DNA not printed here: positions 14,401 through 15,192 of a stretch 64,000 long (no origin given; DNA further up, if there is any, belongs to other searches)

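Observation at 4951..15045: Eukaryotic 10-kb gene with phage tail-fibre-like architecture and a C-terminal intramolecular-chaperone auto-processing (peptidase S74) domain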

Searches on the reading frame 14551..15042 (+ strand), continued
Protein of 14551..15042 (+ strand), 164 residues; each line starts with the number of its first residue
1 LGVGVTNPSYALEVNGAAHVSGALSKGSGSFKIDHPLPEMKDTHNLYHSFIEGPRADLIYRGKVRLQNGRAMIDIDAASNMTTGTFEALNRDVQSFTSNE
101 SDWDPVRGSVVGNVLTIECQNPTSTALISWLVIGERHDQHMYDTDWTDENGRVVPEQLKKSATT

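Call 68: search_protein_representatives(alignment_id=A1)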
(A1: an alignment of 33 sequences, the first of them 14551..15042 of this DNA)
Query: 33 sequences, 203 profile positions. Proteins with E-value up to 0.001 (for the whole library): 10990; up to 1e-10: 7097; up to 1e-30: 2876. The best 150 are listed.
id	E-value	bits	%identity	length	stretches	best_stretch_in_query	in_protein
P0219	8.6e-93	325.6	-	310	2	31-199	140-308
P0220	1.4e-92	325.0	-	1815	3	21-196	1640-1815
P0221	1.4e-91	321.7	-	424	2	16-196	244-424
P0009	3.6e-91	320.3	-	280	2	34-196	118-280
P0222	6.7e-91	319.4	-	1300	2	30-196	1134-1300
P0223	6.0e-90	316.3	-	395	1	22-196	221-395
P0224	6.2e-90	316.3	-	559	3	37-199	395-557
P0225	3.0e-89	314.0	-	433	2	41-198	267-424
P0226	6.4e-89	313.0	-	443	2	30-200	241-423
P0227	2.0e-88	311.3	-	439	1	36-198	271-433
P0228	3.6e-88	310.5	-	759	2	31-199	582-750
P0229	7.6e-88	309.5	-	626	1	32-198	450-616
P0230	7.8e-88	309.4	-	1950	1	34-197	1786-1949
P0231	8.2e-88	309.4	-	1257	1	28-197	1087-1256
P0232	9.6e-88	309.1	-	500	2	32-199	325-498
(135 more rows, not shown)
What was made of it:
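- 14611..15042 (+): C-terminal 'IDHPL' domain (aa 3221-3364): all-beta knob domain of a large, unnamed family of fibre-end domains. 10,990 clusters in the profile search, with the domain at the C-terminal end in 149 of the 150 best hits listed (call 68).
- On IDHPL C-terminal fibre-end domain family (unnamed, no Pfam model; includes P-SSM2 Q58M60): 10,990 clusters in the profile search (call 68).
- The domain is at the C-terminal end in 149 of the 150 best-scoring family members listed (call 68). The domain is C-terminal in 149 of the 150 best-scoring family members listed (call 68).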

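Call 72: search_solved_structures(query=A1, max_evalue=10, show_alignments=1)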
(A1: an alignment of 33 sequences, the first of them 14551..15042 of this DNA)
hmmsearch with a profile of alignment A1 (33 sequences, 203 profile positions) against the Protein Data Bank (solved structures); distinct sequences matched with E-value up to 10: 6.
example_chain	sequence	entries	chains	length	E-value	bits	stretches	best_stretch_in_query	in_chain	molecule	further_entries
9ly5_C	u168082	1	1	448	0.0001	24.9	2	76-126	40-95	CD276 antigen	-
9ly6_A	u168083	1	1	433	0.00017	24.2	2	76-126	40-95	CD276 antigen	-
4i0k_A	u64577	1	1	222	0.14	14.7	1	76-126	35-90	CD276 antigen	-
9lme_A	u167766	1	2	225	0.29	13.6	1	76-126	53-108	CD276 antigen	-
7eea_A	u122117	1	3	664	0.48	12.9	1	96-168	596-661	Short-tailed cyanophage tailspike receptor-binding domain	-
1t3k_A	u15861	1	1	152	0.92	12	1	51-86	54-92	Dual-specificity tyrosine phosphatase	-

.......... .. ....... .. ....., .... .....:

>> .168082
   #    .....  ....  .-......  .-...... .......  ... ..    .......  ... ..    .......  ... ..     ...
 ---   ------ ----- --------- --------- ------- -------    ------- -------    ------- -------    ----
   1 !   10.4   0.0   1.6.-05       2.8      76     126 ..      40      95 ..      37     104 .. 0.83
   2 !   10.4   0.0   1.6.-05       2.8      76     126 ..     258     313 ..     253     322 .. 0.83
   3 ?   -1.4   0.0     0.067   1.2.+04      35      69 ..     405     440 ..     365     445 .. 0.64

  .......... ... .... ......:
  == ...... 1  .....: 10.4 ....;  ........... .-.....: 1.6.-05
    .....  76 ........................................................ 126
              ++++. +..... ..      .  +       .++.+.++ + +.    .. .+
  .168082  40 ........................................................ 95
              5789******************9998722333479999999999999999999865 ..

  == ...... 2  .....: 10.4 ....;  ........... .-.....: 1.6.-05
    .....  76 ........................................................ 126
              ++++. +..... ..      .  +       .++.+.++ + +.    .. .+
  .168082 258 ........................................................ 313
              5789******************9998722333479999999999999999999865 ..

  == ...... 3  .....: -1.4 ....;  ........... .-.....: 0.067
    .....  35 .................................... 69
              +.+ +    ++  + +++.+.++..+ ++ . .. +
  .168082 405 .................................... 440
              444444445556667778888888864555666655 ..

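Call 73: fold_search(model_id=the predicted structure, library=viral)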
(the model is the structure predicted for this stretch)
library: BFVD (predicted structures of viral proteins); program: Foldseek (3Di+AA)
matches with E <= 10: 1078; with E <= 0.001: 22
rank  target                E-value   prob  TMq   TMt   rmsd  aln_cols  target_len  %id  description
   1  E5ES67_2              1.7e-21  1.00  0.77  0.14  13.8       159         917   70  (no name in the UniProt tables at hand)
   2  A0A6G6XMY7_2          1.0e-19  1.00  0.77  0.15   8.2       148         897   66  (no name in the UniProt tables at hand)
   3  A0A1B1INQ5            7.1e-18  1.00  0.77  0.30   8.4       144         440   54  (no name in the UniProt tables at hand)
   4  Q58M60                7.9e-18  1.00  0.78  0.12  10.1       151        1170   48  Phage tail fiber-like protein [Prochlorococcus phage P-SSM2]
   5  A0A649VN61            3.0e-08  1.00  0.51  0.26  18.7       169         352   24  Minor tail protein [Arthrobacter phage Mufasa8]
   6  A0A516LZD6            7.4e-08  1.00  0.51  0.19  15.0       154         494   23  (no name in the UniProt tables at hand)
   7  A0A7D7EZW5            8.3e-08  1.00  0.55  0.11  14.2       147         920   23  (no name in the UniProt tables at hand)
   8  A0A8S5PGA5            2.4e-06  1.00  0.46  0.26  16.6       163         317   11  Uncharacterized protein (Fragment) [Siphoviridae sp. ctXQ92]
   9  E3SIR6                4.0e-06  1.00  0.56  0.45  13.8       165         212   16  Uncharacterized protein [Synechococcus phage S-SM2]
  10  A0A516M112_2          7.0e-06  1.00  0.52  0.10   7.4       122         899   18  (no name in the UniProt tables at hand)
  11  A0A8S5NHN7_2          7.8e-06  1.00  0.54  0.13  15.2       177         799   12  Tail protein [Siphoviridae sp. ctmTU3]
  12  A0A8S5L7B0            9.8e-06  1.00  0.54  0.20   5.4       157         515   18  Uncharacterized protein [Siphoviridae sp. ct45W1]
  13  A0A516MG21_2          1.0e-05  1.00  0.39  0.10  15.6       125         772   18  (no name in the UniProt tables at hand)
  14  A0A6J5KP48            1.7e-05  1.00  0.43  0.08  18.3       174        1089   18  Collagen triple helix repeat [uncultured Caudovirales phage]
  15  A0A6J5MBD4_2          2.2e-05  1.00  0.40  0.08  16.4       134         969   21  Collagen triple helix repeat [uncultured Caudovirales phage]
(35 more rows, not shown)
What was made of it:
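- Closest known: Cyanophage tail-fibre-like proteins: P-SSM2 PSSM2_295. Same: TM-score 0.78 in BFVD (call 73).
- In BFVD the matches are the P-SSM2 tail-fibre-like protein and proteins named for K1-lyase-C and gp53-like-C domains (call 73).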

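Call 85: search_protein_families(library=pfam, proteins=[L004:3237-8732:+, L001:8965-12474:+, L002:3672-8462:+], max_evalue=0.01)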
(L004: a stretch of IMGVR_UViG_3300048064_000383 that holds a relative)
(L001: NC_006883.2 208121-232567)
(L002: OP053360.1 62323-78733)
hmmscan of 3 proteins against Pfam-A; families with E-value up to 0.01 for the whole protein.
L004:3237-8732:+ (1832 aa): 3 families
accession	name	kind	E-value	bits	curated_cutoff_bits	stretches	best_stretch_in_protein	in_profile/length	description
PF00754.31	F5_F8_type_C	-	3.6e-12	47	28.2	2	1547-1645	17-116/127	F5/8 type C domain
PF22633.2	F5_F8_type_C_2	-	3e-09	37.8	27.8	2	1554-1639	9-91/91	NedA-like, galactose-binding domain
PF14312.12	FG-GAP_2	-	8.1e-06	26.4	23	0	126-159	17-48/49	FG-GAP repeat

L001:8965-12474:+ (1170 aa): 0 families

L002:3672-8462:+ (1597 aa): 1 family
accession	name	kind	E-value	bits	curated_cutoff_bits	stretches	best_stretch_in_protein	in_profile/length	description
PF14783.12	BBS2_Mid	-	0.0053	17.3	27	0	77-106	8-37/108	Ciliary BBSome complex subunit 2, middle region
